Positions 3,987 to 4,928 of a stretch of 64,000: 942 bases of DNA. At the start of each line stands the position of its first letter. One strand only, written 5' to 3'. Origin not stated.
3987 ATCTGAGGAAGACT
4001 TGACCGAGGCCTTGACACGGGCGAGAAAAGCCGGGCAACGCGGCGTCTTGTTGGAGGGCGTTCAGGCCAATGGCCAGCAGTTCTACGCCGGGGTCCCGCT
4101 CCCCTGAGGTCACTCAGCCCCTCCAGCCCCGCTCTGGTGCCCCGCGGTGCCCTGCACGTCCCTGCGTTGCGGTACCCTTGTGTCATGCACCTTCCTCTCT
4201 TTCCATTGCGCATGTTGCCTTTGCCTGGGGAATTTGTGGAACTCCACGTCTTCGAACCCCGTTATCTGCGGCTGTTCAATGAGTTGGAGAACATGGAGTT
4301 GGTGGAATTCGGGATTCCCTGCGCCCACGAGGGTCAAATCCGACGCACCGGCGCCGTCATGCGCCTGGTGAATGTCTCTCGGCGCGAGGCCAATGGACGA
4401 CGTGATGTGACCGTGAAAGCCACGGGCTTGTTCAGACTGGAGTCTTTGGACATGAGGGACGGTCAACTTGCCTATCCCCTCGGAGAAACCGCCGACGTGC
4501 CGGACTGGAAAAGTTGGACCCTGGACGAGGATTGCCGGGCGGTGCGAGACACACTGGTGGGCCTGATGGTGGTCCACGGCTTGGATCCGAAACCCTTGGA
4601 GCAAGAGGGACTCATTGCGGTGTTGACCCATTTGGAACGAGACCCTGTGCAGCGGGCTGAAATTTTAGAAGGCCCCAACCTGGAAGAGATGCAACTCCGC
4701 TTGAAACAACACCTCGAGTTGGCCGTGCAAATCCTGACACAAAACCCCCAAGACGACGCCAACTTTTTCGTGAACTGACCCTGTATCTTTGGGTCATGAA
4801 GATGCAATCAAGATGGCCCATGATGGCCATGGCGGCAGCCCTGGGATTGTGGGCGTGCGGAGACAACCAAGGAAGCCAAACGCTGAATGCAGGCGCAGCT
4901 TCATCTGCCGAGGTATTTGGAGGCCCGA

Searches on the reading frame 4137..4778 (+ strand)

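Call 6: search_protein_families(library=pfam, proteins=[window:4137-4778:+], max_evalue=0.001)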
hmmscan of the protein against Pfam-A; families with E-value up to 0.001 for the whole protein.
window:4137-4778:+ (213 aa): 1 family
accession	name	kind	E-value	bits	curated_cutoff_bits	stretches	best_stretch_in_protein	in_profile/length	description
PF02190.22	LON_substr_bdg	-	6.6e-09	36.4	28.7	1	19-140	2-134/200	ATP-dependent protease La (LON) substrate-binding domain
